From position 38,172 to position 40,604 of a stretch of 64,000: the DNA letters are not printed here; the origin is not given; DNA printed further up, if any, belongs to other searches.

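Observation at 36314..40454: ABC-2 exporter operon in which the second permease is fused to a CPBP (CAAX / Abi) intramembrane protease domain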

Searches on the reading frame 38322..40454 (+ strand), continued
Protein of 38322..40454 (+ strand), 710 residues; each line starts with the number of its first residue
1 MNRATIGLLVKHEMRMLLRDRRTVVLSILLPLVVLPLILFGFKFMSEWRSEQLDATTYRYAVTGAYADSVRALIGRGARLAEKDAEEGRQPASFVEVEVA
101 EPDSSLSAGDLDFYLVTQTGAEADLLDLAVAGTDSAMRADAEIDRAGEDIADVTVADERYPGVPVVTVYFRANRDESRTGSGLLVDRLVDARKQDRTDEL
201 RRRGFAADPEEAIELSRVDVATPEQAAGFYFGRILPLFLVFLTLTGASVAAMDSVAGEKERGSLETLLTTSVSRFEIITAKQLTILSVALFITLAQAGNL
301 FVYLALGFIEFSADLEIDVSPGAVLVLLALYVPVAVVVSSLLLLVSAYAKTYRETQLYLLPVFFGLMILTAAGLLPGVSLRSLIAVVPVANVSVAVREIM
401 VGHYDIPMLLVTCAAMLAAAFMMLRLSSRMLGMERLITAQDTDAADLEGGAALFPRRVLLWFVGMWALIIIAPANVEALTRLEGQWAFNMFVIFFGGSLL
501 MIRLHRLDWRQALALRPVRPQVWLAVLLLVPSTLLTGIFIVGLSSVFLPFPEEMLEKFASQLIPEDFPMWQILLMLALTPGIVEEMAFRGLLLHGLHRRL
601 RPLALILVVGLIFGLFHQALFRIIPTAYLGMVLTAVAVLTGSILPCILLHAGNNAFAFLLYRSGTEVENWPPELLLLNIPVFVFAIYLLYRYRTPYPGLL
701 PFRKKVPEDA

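Call 16: find_encoding_contigs(protein=P0110, flank=8000, max_places=2)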
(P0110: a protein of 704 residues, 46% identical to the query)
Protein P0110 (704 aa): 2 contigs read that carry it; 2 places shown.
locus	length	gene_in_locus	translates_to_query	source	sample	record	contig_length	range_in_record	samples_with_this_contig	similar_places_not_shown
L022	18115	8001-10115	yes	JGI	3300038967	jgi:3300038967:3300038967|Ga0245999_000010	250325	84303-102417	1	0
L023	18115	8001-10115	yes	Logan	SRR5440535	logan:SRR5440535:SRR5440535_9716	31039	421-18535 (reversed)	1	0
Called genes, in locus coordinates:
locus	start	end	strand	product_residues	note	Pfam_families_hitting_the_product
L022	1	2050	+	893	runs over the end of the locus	PF13567:DUF4131, PF03772:Competence, PF00753:Lactamase_B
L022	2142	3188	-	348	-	PF01180:DHO_dh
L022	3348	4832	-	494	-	PF01593:Amino_oxidase, PF13450:NAD_binding_8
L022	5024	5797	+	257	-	PF03743:TrbI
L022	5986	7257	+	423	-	PF12679:ABC2_membrane_2, PF12698:ABC2_membrane_3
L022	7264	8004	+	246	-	PF00005:ABC_tran, PF13304:AAA_21 (faint)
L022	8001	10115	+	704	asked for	PF12679:ABC2_membrane_2, PF12698:ABC2_membrane_3, PF02517:Rce1-like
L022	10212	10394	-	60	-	-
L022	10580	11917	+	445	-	PF05222:AlaDh_PNT_N, PF01262:AlaDh_PNT_C (weak)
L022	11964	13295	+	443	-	PF01488:Shikimate_DH (faint), PF03435:Sacchrp_dh_NADP, PF16653:Sacchrp_dh_C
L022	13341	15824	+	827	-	PF09371:Tex_N, PF22706:Tex_central_region, PF14639:YqgF, PF16921:Tex_YqgF, PF12836:HHH_3, PF17674:HHH_9, PF00575:S1, PF23459:S1_RRP5 (weak)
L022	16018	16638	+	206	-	PF04542:Sigma70_r2, PF08281:Sigma70_r4_2, PF04545:Sigma70_r4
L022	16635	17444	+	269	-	-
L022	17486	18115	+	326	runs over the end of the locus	-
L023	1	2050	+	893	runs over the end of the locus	PF13567:DUF4131, PF03772:Competence, PF00753:Lactamase_B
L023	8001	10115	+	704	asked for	PF12679:ABC2_membrane_2, PF12698:ABC2_membrane_3, PF02517:Rce1-like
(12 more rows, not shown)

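Call 17: find_encoding_contigs(protein=P0072, flank=8000, max_places=2)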
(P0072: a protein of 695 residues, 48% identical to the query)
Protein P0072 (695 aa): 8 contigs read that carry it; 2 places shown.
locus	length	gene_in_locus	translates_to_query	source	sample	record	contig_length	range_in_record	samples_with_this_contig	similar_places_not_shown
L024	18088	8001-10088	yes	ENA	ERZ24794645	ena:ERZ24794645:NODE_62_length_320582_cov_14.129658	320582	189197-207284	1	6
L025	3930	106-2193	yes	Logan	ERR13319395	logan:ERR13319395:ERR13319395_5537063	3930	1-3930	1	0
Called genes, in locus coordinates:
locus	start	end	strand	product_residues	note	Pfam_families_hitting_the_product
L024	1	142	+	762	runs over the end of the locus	PF01738:DLH (faint)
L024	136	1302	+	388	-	PF00027:cNMP_binding, PF07228:SpoIIE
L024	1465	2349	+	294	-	PF01145:Band_7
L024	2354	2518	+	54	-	-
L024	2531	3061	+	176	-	-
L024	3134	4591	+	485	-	PF02129:Peptidase_S15, PF00561:Abhydrolase_1, PF12697:Abhydrolase_6, PF01738:DLH (faint), PF00326:Peptidase_S9 (faint), PF12146:Hydrolase_4, PF08840:BAAT_C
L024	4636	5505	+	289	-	PF05721:PhyH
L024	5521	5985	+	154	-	-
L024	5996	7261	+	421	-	PF12679:ABC2_membrane_2, PF12698:ABC2_membrane_3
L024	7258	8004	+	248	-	PF00005:ABC_tran, PF13304:AAA_21 (faint)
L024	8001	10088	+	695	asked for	PF12679:ABC2_membrane_2, PF12698:ABC2_membrane_3, PF02517:Rce1-like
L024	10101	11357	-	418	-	PF00884:Sulfatase, PF01663:Phosphodiest (faint), PF16347:SGSH_C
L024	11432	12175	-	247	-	PF05721:PhyH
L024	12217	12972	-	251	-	PF13489:Methyltransf_23, PF07021:MetW, PF13847:Methyltransf_31, PF08241:Methyltransf_11, PF08242:Methyltransf_12, PF13649:Methyltransf_25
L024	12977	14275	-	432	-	PF00375:SDF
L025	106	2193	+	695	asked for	PF12679:ABC2_membrane_2, PF12698:ABC2_membrane_3, PF02517:Rce1-like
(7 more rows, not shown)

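Call 18: find_encoding_contigs(protein=P0041, flank=8000, max_places=2)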
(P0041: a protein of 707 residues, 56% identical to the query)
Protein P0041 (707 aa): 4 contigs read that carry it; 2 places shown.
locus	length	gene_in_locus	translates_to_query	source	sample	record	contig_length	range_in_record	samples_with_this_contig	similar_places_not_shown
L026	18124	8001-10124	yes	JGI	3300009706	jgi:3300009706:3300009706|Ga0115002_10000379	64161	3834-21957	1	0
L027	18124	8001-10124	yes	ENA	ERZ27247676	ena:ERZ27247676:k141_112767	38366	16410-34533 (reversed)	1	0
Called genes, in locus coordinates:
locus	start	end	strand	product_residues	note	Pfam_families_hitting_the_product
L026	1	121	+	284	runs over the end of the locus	PF05721:PhyH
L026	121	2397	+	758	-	PF01738:DLH (faint)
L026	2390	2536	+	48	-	-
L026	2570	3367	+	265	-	PF00027:cNMP_binding, PF07228:SpoIIE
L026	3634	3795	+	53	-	-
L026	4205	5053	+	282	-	PF05721:PhyH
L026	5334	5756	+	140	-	-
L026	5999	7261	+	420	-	PF12679:ABC2_membrane_2, PF12698:ABC2_membrane_3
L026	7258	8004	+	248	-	PF00005:ABC_tran, PF13304:AAA_21 (weak)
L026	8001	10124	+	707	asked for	PF12679:ABC2_membrane_2, PF12698:ABC2_membrane_3, PF02517:Rce1-like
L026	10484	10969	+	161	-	PF00398:RrnaAD (weak)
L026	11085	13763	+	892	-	PF06452:CBM9_1, PF19313:DUF5916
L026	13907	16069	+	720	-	PF11412:DsbD_N, PF02683:DsbD_TM, PF13899:Thioredoxin_7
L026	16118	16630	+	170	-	PF08534:Redoxin, PF00255:GSHPx, PF00578:AhpC-TSA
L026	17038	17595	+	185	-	PF28549:NDPSase_N, PF00293:NUDIX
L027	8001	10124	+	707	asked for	PF12679:ABC2_membrane_2, PF12698:ABC2_membrane_3, PF02517:Rce1-like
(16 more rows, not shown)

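Call 32: find_encoding_contigs(protein=P0114, flank=8000, max_places=2)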
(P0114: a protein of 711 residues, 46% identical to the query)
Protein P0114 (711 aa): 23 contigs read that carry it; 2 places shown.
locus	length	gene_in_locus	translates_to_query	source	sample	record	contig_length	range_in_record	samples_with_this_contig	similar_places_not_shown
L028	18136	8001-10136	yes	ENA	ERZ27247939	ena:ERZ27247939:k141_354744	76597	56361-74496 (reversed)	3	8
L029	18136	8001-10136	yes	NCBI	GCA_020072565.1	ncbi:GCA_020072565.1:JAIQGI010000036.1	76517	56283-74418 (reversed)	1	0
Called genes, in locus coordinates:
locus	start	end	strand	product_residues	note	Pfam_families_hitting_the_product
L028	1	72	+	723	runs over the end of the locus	?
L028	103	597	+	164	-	-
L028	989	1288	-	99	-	-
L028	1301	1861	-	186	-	PF01381:HTH_3 (weak)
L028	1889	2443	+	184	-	-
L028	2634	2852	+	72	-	-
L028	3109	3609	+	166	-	-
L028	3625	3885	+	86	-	-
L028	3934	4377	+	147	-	-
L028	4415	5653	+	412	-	PF14659:Phage_int_SAM_3, PF00589:Phage_integrase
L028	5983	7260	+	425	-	PF12679:ABC2_membrane_2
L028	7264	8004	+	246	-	PF00005:ABC_tran, PF13304:AAA_21 (faint)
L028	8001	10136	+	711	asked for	PF12679:ABC2_membrane_2, PF12698:ABC2_membrane_3, PF02517:Rce1-like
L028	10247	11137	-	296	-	PF00126:HTH_1, PF03466:LysR_substrate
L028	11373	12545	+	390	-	PF00682:HMGL-like, PF22617:HCS_D2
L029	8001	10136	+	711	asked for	PF12679:ABC2_membrane_2, PF12698:ABC2_membrane_3, PF02517:Rce1-like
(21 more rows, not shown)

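Call 33: find_encoding_contigs(protein=P0085, flank=8000, max_places=1)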
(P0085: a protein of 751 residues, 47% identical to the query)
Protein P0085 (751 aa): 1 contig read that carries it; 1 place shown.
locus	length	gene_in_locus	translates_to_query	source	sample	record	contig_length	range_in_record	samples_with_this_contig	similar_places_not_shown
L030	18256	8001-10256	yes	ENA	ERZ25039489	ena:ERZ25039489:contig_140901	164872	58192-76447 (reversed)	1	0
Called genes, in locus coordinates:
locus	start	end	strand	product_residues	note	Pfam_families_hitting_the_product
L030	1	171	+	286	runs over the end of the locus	PF13567:DUF4131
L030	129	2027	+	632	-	PF03772:Competence, PF00753:Lactamase_B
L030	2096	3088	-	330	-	PF01180:DHO_dh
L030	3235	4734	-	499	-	PF13450:NAD_binding_8, PF01593:Amino_oxidase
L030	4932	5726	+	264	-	PF03743:TrbI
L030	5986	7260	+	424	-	PF12679:ABC2_membrane_2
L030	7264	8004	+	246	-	PF00005:ABC_tran, PF13304:AAA_21 (faint)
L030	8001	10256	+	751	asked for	PF12679:ABC2_membrane_2, PF12698:ABC2_membrane_3, PF02517:Rce1-like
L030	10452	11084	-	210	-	PF03466:LysR_substrate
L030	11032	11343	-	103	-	PF00126:HTH_1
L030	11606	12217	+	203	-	PF00682:HMGL-like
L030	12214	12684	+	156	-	PF00682:HMGL-like, PF22617:HCS_D2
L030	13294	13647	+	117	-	PF05222:AlaDh_PNT_N (weak)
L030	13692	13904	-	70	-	-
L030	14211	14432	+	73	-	-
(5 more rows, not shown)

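Call 34: predict_structure(alignment_id=A1)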
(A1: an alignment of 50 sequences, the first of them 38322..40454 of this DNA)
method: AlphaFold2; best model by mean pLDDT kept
length: 710 residues; sequences in the alignment: 50
mean_pLDDT: 80.0   pTM: 0.64
mean pLDDT of the five models: 80.0, 78.6, 76.0, 73.3, 69.9
residues with pLDDT >= 90: 192; 70-90: 376; 50-70: 102; < 50: 40
segments of 3 or more residues with pLDDT < 50: 134-156, 435-446
pLDDT, mean of each block of 10 residues (from residue 1): 85 88 90 86 81 88 90 89 70 88 85 91 78 47 32 44 86 80 88 87 81 63 66 84 91 79 56 82 92 87 71 66 82 91 82 79 83 70 77 84 77 88 84 50 51 82 86 77 86 93 92 93 97 90 70 57 73 90 92 88 90 79 70 95 96 91 81 88 96 88 56
secondary structure, 60 per line:
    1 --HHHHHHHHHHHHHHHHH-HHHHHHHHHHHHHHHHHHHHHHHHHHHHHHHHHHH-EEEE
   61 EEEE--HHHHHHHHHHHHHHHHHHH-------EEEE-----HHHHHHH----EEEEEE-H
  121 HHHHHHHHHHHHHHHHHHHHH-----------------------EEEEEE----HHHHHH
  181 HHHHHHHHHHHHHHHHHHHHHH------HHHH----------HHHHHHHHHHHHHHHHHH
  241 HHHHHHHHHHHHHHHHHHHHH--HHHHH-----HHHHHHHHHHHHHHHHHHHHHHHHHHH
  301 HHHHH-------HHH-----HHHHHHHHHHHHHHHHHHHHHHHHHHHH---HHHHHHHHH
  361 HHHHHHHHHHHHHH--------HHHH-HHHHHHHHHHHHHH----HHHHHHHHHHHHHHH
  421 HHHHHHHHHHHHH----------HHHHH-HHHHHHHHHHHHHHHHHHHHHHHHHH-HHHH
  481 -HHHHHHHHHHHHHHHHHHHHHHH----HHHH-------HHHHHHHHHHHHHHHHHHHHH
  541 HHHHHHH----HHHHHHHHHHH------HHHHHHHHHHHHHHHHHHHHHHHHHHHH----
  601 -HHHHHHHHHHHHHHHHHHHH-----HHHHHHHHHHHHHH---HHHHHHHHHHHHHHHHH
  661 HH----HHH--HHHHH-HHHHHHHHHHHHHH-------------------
elements in order (helices of 4 or more, strands of 3 or more residues): H3-19 H21-55 E57-64 H67-85 E93-96 H102-108 E113-118 H120-141 E165-170 H175-202 H209-212 H223-261 H264-268 H274-305 H321-348 H352-374 H383-386 H388-401 H406-433 H444-448 H450-475 H477-480 H482-504 H509-512 H520-547 H552-562 H569-596 H602-621 H627-640 H644-662 H672-676 H678-691

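Call 37: fold_search(model_id=the predicted structure, library=pdb)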
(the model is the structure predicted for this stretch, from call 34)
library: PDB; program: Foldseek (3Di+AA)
matches with E <= 10: 403; with E <= 0.001: 4
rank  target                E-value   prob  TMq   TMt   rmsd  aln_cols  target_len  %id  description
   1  8z01_B                1.1e-04  1.00  0.31  0.34  10.9       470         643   14  Tribolium castaneum ABCH-9C(E224Q) mutant in complex with LMNG and ceramide(d36:1) (released 2025-04-16)
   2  8yzp_A                2.2e-04  1.00  0.31  0.33  10.8       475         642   14  Tribolium castaneum ABCH-9C in complex with ceramide(d36:1) (released 2025-04-16)
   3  8z01_A                3.2e-04  1.00  0.32  0.34  10.9       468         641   14  Tribolium castaneum ABCH-9C(E224Q) mutant in complex with LMNG and ceramide(d36:1) (released 2025-04-16)
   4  8k1n_C                8.5e-04  1.00  0.25  0.32  20.0       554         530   14  mycobacterial efflux pump, substrate-bound state (released 2024-07-17)
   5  8z0i_A                1.3e-03  1.00  0.31  0.34  10.1       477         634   13  Tribolium castaneum ABCH-9C(E224Q) mutant in complex with ATP (released 2025-04-16)
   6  8z0j_A                3.0e-03  1.00  0.32  0.35   9.8       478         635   13  Tribolium castaneum ABCH-9C(E224Q) mutant complexed with ATP in the presence of fenoxycarb (released 2025-04-16)
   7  8k1o_A                6.0e-03  1.00  0.25  0.34  22.0       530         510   15  mycobacterial efflux pump, AMPPNP bound state (released 2024-07-17)
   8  8k1m_B                6.4e-03  1.00  0.24  0.31  21.9       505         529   14  mycobacterial efflux pump, apo state (released 2024-07-17)
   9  8k1p_A                1.3e-02  1.00  0.25  0.34  21.9       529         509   17  mycobacterial efflux pump, ADP+vanadate bound state (released 2024-07-17)
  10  7o0y_D                1.7e-02  1.00  0.23  0.55   5.0       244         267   19  ABC transporter NosDFY, nucleotide-free in GDN (released 2022-04-13)
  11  7qba_D                3.4e-02  1.00  0.20  0.44   9.2       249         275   18  CryoEM structure of the ABC transporter NosDFY complexed with nitrous oxide reductase NosZ (released 2022-08-03)
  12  7qba_E                4.0e-02  1.00  0.23  0.55   8.0       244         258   20  CryoEM structure of the ABC transporter NosDFY complexed with nitrous oxide reductase NosZ (released 2022-08-03)
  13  7o0z_D                6.0e-02  1.00  0.23  0.55   6.3       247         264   16  ABC transporter NosFY, nucleotide-free in GDN (released 2022-11-02)
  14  7znq_y                6.2e-02  1.00  0.22  0.57  19.8       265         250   17  ABC transporter complex NosDFYL in GDN (released 2022-08-03)
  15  7znq_Y                6.5e-02  1.00  0.20  0.45   7.0       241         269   20  ABC transporter complex NosDFYL in GDN (released 2022-08-03)
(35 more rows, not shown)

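Call 40: search_solved_structures(query=A1, max_evalue=1, show_alignments=2)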
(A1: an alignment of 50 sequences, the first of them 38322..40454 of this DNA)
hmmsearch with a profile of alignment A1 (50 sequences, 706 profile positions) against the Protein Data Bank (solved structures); distinct sequences matched with E-value up to 1: 4.
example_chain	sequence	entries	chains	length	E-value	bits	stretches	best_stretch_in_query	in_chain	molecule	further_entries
9hei_M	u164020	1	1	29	0.62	11.7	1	613-634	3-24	Photosystem II reaction center protein M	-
9is4_M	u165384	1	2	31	0.66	11.6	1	613-634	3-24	Photosystem II reaction center protein M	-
6kac_M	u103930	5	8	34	0.67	11.6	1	613-634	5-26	Photosystem II reaction center protein M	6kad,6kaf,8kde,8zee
9iiu_M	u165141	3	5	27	0.68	11.6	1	613-633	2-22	Photosystem II reaction center protein M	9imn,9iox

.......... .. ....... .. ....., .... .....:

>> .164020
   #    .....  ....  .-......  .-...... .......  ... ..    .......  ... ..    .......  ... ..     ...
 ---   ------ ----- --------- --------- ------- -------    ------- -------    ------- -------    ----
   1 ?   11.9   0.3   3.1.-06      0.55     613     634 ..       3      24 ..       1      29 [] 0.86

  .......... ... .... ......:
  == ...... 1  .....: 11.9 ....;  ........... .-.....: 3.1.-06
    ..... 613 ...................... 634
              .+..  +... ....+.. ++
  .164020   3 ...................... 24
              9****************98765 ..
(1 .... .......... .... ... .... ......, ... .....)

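Call 56: search_protein_families(library=padloc, proteins=[window:38322-40454:+], max_evalue=0.01)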
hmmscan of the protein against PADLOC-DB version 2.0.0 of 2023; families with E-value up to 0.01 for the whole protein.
window:38322-40454:+ (710 aa): 0 families

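Call 61: search_dna_similar(query=window:38322-40454:+, collection=plasmids, mode=protein, max_evalue=0.00001, max_rows=25)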
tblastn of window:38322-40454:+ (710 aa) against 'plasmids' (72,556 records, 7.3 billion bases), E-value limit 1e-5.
Records with a match: 1; places in all: 1; records where one place covers at least 80% of the query: 0.
Best place of each record, by identity: <60% 1.
By first word of the organism name: Paraclostridium 1.
By predicted mobility (MOB-suite, as given by PLSDB): non-mobilizable 1.
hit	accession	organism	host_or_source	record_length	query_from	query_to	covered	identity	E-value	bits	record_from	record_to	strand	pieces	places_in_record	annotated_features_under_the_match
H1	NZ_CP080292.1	Paraclostridium sordellii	Trichechus manatus,isolate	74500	109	380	38%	26.9%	4e-13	81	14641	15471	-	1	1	ABC transporter permease subunit/CPBP intramembrane protease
